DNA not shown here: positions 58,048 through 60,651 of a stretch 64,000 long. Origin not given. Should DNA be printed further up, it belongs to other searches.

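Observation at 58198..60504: MBL (persulfide dioxygenase-like) - rhodanese - cysteine desulfurase fusion among the amidotransferases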

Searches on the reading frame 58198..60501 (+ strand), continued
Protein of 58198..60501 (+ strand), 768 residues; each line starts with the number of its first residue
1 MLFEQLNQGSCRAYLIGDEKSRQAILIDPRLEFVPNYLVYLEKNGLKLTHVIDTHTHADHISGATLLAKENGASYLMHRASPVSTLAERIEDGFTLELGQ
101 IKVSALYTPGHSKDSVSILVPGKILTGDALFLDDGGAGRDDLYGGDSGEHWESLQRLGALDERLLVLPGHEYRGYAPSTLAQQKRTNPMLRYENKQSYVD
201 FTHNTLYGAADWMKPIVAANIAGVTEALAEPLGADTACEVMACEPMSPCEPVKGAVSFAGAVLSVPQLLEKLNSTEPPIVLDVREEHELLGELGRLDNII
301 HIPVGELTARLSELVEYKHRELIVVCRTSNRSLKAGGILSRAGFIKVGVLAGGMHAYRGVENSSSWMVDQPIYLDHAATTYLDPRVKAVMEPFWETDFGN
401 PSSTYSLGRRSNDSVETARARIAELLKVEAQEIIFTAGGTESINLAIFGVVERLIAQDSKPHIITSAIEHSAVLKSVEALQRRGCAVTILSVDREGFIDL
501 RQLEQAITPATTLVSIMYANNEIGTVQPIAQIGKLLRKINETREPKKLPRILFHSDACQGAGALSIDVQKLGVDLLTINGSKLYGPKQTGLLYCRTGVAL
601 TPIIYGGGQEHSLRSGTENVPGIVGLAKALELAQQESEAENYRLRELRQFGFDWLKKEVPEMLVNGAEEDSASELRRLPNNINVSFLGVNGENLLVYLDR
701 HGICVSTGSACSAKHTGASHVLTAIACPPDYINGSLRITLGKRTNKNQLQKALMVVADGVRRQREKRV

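Call 11: find_encoding_contigs(protein=P0003, flank=10000, max_places=3)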
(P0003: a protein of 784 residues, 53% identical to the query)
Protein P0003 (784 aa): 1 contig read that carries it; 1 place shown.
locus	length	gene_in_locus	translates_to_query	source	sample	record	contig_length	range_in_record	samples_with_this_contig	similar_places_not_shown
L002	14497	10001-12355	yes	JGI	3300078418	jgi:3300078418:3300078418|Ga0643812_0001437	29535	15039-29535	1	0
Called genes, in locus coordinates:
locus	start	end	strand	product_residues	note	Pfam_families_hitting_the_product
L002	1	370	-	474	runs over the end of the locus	-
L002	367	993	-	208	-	-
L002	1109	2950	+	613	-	PF03485:Arg_tRNA_synt_N (weak), PF00750:tRNA-synt_1d, PF05746:DALR_1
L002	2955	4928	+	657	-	PF00171:Aldedh, PF01909:NTP_transf_2, PF18765:Polbeta (weak)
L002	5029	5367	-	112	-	-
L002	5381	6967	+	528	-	-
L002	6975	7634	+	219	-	-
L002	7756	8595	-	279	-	PF01936:NYN (weak)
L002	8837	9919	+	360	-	PF00872:Transposase_mut, PF10551:MULE (faint)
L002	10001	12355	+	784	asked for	PF00753:Lactamase_B, PF00581:Rhodanese, PF00266:Aminotran_5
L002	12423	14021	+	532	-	PF00009:GTP_EFTU, PF01926:MMR_HSR1, PF22042:EF-G_D2, PF11987:IF-2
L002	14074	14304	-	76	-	-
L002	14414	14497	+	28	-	?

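Call 12: find_encoding_contigs(protein=P0001, flank=10000, max_places=3)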
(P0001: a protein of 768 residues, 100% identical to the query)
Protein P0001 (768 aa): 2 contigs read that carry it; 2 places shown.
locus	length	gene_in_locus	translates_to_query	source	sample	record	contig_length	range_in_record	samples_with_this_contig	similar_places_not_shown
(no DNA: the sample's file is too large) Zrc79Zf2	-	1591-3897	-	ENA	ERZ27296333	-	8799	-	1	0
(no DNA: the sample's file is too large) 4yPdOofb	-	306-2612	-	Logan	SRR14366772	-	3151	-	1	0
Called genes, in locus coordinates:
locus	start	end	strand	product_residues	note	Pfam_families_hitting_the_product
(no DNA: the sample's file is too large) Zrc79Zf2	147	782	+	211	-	PF00117:GATase, PF01174:SNO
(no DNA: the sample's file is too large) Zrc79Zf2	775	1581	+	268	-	PF00977:His_biosynth, PF01207:Dus (faint), PF05690:ThiG (faint), PF03060:NMO (faint)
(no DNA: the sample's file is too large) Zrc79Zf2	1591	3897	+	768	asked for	PF00753:Lactamase_B, PF00581:Rhodanese, PF00266:Aminotran_5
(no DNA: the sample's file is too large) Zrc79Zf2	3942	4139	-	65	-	-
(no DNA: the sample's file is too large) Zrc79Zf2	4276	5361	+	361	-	PF03102:NeuB, PF08666:SAF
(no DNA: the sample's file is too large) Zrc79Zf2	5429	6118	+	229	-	PF01261:AP_endonuc_2 (weak)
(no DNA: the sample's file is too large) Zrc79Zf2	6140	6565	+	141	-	PF14667:Polysacc_synt_C (weak)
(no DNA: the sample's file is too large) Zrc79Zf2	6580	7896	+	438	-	PF00202:Aminotran_3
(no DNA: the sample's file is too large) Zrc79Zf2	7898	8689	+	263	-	PF00795:CN_hydrolase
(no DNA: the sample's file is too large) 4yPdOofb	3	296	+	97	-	?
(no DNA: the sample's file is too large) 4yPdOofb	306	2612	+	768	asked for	PF00753:Lactamase_B, PF00581:Rhodanese, PF00266:Aminotran_5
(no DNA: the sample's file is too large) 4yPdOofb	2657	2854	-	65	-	-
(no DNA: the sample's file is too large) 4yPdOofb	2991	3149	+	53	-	?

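Call 14: find_related_loci(query=window:58198-60501:+, collection=genome_contigs, flank=10000)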
Query window:58198-60501:+ (768 aa) in genome_contigs; peptide patterns used: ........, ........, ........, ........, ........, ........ (x = any residue, [..] = any of these).
600 stretches matched a pattern (row limit reached: there are more); 594 encode a relative of the query (tblastn E <= 1e-3); the best 80 are kept; 80 distinct loci.
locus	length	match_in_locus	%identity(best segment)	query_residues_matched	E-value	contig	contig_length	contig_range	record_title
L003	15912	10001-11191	54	369-756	8e-132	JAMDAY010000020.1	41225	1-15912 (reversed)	MAG: Patescibacteria group bacterium isolate FK_Sedi_B_Bin.235 NODE_2566_length_41225_cov_33.8501, whole genome shotgun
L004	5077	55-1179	52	372-753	2e-119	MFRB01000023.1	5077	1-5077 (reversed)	MAG: Candidatus Magasanikbacteria bacterium RIFOXYD12_FULL_33_17 rifoxyd3_full_scaffold_14442, whole genome shotgun sequ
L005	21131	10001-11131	49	370-764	1e-116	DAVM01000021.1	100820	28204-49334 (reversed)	MAG TPA_asm: Candidatus Woesearchaeota archaeon UBA489 UBA489_contig_7848, whole genome shotgun sequence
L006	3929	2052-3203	49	373-765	4e-115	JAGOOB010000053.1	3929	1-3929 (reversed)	Candidatus Woesebacteria bacterium isolate Go_SlDig_bin_357 Go_SlDig_83683_length_3929_cov_8.804314, whole genome shotgu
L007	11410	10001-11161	51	372-765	1e-112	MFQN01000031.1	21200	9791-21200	MAG: Candidatus Magasanikbacteria bacterium RIFCSPLOWO2_12_FULL_43_12 rifcsplowo2_12_scaffold_8937, whole genome shotgun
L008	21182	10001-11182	51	370-765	5e-112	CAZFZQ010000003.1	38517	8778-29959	MAG TPA_asm: uncultured Gammaproteobacteria bacterium isolate binchicken_co266_189 genome assembly, contig: NODE_1883_le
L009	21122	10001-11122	48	370-764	2e-110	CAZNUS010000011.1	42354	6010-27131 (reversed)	MAG TPA_asm: uncultured Methanosarcinales archaeon isolate binchicken_co38_1369 genome assembly, contig: NODE_1931_lengt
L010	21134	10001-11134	49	370-765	3e-110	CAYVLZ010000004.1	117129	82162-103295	MAG TPA_asm: Candidatus Woesearchaeota archaeon isolate SRP141376_co1_71 genome assembly, contig: NODE_377_length_117129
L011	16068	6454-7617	48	367-764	7e-110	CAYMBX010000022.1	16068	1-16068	MAG TPA_asm: uncultured Gammaproteobacteria bacterium isolate SRP093185_co1_85 genome assembly, contig: NODE_2404_length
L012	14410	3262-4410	48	370-765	1e-109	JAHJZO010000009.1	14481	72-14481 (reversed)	MAG: Patescibacteria group bacterium isolate Undefined_mixed_planktonic.mb.121 Undefined_mixed_p.mb.121_k141_254918, who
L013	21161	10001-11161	49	372-765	6e-109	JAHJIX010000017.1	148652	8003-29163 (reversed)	MAG: Patescibacteria group bacterium isolate Modern_marine_rock_biofilm.mb.118 Modern_marine_roc.mb.118_k141_514575, who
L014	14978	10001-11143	49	372-756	2e-107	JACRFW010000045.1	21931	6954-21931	MAG: Candidatus Magasanikbacteria bacterium isolate NC_groundwater_1735_Pr3_B-0.1um_49_411 SR-2_scaffold_141_2997939, wh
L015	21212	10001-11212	48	358-765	2e-107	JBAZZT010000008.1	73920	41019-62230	MAG: Patescibacteria group bacterium isolate SO_2017_GW3_23 scaffold_336_c1_OW296A_2017, whole genome shotgun sequence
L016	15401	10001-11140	45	370-765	9e-107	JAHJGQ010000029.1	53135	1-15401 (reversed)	MAG: Nanoarchaeota archaeon isolate Modern_marine_glass_biofilm.mb.79 Modern_marine_glas.mb.79_k141_164762, whole genome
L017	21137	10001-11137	47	370-765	8e-106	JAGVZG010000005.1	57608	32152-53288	Candidatus Woesearchaeota archaeon isolate RIFCSPHIGHO2_02_FULL_30_43 rifcsphigho2_02_scaffold_498, whole genome shotgun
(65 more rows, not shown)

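Call 15: find_encoding_contigs(protein=P0004, flank=10000, max_places=3)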
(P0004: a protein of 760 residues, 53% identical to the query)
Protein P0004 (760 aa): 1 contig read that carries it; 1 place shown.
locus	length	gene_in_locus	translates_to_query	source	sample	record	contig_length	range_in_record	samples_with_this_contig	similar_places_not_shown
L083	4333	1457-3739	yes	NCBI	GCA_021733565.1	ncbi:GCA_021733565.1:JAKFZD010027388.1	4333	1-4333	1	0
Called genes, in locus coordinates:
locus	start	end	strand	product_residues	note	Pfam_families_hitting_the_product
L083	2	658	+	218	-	?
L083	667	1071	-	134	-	-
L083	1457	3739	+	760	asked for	PF00753:Lactamase_B, PF00581:Rhodanese, PF00266:Aminotran_5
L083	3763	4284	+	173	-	-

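Call 24: list_cluster_members(proteins=[P0001, P0002, P0003, P0004])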
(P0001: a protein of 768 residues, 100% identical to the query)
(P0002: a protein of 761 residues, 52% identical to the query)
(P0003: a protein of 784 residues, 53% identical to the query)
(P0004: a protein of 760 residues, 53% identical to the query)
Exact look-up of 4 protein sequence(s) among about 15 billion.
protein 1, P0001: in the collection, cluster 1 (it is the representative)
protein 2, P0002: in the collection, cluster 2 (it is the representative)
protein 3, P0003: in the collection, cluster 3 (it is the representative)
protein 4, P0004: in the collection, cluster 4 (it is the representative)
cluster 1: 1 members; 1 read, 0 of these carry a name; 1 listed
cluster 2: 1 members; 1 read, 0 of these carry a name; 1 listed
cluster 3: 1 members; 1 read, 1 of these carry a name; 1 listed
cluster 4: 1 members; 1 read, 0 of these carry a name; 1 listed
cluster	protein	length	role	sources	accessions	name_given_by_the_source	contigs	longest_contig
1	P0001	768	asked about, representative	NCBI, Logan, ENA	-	-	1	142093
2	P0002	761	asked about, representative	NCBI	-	-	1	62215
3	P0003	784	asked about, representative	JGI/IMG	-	cysteine desulfurase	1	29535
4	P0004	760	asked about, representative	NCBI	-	-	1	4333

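Call 27: search_solved_structures(query=L001:8653-10017:+, max_evalue=0.001)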
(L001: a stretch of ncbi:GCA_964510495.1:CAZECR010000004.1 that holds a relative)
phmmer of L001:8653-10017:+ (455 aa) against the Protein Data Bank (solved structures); distinct sequences matched with E-value up to 0.001: 0.

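Call 37: search_protein_families(library=ncbifam, proteins=[L001:8653-10017:+, L001:8247-8645:+, L083:2-655:+, L083:667-1068:-, L083:3763-4281:+, L002:14074-14301:-, L001:6782-8155:+], max_evalue=0.01)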
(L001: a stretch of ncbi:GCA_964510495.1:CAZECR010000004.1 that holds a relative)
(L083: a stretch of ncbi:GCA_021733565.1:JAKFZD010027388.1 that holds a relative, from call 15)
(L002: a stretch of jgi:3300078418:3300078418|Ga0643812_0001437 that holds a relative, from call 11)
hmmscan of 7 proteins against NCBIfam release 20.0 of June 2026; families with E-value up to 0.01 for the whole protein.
L001:8653-10017:+ (455 aa): 6 families
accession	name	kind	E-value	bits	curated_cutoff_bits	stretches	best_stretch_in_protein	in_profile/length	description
NF007381.0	PRK09897.1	equivalog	6.3e-05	21.3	783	1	7-205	3-207/535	FAD-NAD(P)-binding protein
NF008841.0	PRK11883.1-1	equivalog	0.00052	19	517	0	7-42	5-40/453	protoporphyrinogen oxidase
TIGR00562.1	proto_IX_ox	equivalog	0.0022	16.7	97.85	0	8-42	5-38/470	protoporphyrinogen oxidase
TIGR03385.1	CoA_CoA_reduc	equivalog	0.0032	16.3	578.8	0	124-164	214-252/439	CoA-disulfide reductase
NF045765.1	PhenlGlyoxDHPadH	equivalog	0.0036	16.2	475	1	105-168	190-251/416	NADH-dependent phenylglyoxylate dehydrogenase subunit epsilon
NF008845.0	PRK11883.1-5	equivalog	0.0039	15.5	560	0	122-165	251-294/468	protoporphyrinogen oxidase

L001:8247-8645:+ (133 aa): 7 families
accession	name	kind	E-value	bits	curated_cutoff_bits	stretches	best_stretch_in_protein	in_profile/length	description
TIGR00738.1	rrf2_super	superfamily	1.2e-32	112.5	73.3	1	1-133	1-131/132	Rrf2 family transcriptional regulator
NF047409.1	Cys_reg_CymR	equivalog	4.1e-24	85.3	195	1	1-133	1-124/139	cysteine metabolism transcriptional regulator CymR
TIGR02010.1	IscR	equivalog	1.3e-19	70.3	207.55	1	1-132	1-129/135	Fe-S cluster assembly transcriptional regulator IscR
NF008240.0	PRK11014.1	equivalog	1.3e-14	54.4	182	1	1-133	1-128/141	nitric oxide-sensing transcriptional repressor NsrR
NF008886.0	PRK11920.1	equivalog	6.5e-14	51.9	193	1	1-94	1-93/153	iron-responsive transcriptional regulator RirA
TIGR02944.1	suf_reg_Xantho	equivalog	1.1e-13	51.7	110.65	1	2-132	3-130/130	SUF system Fe-S cluster assembly regulator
NF008110.0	PRK10857.1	equivalog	1.3e-13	51.1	275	1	1-90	1-90/164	Fe-S cluster assembly transcriptional regulator IscR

L083:2-655:+ (218 aa): 10 families
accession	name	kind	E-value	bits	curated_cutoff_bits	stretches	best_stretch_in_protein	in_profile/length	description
NF003425.0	PRK04897.1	equivalog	1.7e-82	277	355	1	2-216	80-298/298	zinc metalloprotease HtpX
NF002826.0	PRK03001.1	equivalog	4.3e-71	239.4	369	1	3-217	69-279/285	zinc metalloprotease HtpX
NF002363.0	PRK01345.1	equivalog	3.9e-69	233.2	422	1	3-216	68-278/318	zinc metalloprotease HtpX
NF002839.0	PRK03072.1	equivalog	4.4e-66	222.9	412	1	3-216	73-284/291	zinc metalloprotease HtpX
NF002669.0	PRK02391.1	equivalog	1.6e-60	204.8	341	1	3-216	78-291/298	zinc metalloprotease HtpX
NF002775.0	PRK02870.1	equivalog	2.2e-42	145.5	285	1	2-215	115-335/338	zinc metalloprotease HtpX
NF003965.0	PRK05457.1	equivalog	9.5e-37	126.9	245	1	4-214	79-282/285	protease HtpX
NF002322.0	PRK01265.1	equivalog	7.7e-22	78.2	275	1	1-172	82-257/325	zinc metalloprotease HtpX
NF052400.1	M48_BAM_BepA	equivalog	3.7e-05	22.7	570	1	22-76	93-144/483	beta-barrel assembly-enhancing protease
NF052399.1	M48_lipo_LoiP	exception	0.00028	20.4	365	1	22-71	91-134/247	metalloprotease LoiP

L083:667-1068:- (133 aa): 0 families

L083:3763-4281:+ (173 aa): 7 families
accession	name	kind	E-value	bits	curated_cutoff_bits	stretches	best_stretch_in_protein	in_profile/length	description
NF041081.1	prot_lys_mtase_Arch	equivalog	9e-16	58.2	200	1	46-162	1-119/142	protein-lysine N-methyltransferase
NF001240.0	PRK00216.1-1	equivalog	0.001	18.1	378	1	47-165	56-182/251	bifunctional demethylmenaquinone methyltransferase/2-methoxy-6-polyprenyl-1,4-benzoquinol methylase UbiE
NF000337.1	erm_SHROVE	exception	0.0014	18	320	0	39-96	13-68/248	ErmE/ErmH/ErmO/ErmR family 23S rRNA (adenine(2058)-N(6))-methyltransferase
NF000058.2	Erm41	exception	0.0018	18.2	350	1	43-95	20-72/173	23S rRNA (adenine(2058)-N(6))-methyltransferase Erm(41)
NF042963.1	DUF1156_antiphage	equivalog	0.003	15.7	1000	1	57-97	186-228/960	anti-phage-associated DUF1156 domain-containing protein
NF043040.1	corrin_prot_MT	hypoth_equivalog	0.0063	16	180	1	52-107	39-94/216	corrinoid protein-associated methyltransferase CpaM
NF045667.1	MTase_DVU1556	equivalog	0.0088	15.5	155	0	43-89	11-58/213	DVU_1556 family methyltransferase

L002:14074-14301:- (75 aa): 0 families

L001:6782-8155:+ (458 aa): 10 families
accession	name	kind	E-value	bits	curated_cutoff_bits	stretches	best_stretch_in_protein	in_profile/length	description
TIGR03025.1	EPS_sugtrans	subfamily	2.5e-101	340.1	295.55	1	12-457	2-443/445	exopolysaccharide biosynthesis polyprenyl glycosylphosphotransferase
TIGR03013.1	EpsB_2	subfamily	2.4e-93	313.6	393.35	1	13-457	3-441/443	TIGR03013 family XrtA/PEP-CTERM system glycosyltransferase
TIGR03023.1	WcaJ_sugtrans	equivalog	5.8e-81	273.1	410.75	1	13-454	3-448/453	undecaprenyl-phosphate glucose phosphotransferase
TIGR03022.1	WbaP_sugtrans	subfamily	6.3e-56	190.5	403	1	9-457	1-454/456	undecaprenyl-phosphate galactose phosphotransferase WbaP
NF007518.0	PRK10124.1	equivalog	5.5e-45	153.9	684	1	13-449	25-454/464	undecaprenyl-phosphate glucose phosphotransferase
NF041877.1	EPS_EpsZ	equivalog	1.9e-36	125.7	800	1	274-457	276-457/459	exopolysaccharide biosynthesis polyisoprenyl-phosphate hexose-1-phosphate transferase EpsZ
NF050817.1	PolSacchBiosHfsE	equivalog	4.7e-33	114.6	750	1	286-453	292-460/467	polysaccharide biosynthesis protein HfsE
NF052601.1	undeca_RfbP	equivalog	2.3e-32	112.2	330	1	258-454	37-237/244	undecaprenyl-phosphate galactose phosphotransferase family protein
NF011751.0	PRK15204.1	equivalog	3e-26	92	907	1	243-457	256-474/476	undecaprenyl-phosphate galactose phosphotransferase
NF045514.1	glycotran_HepC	equivalog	1.3e-23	83.5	140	1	253-379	104-211/220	heterocyst development glycosyltransferase HepC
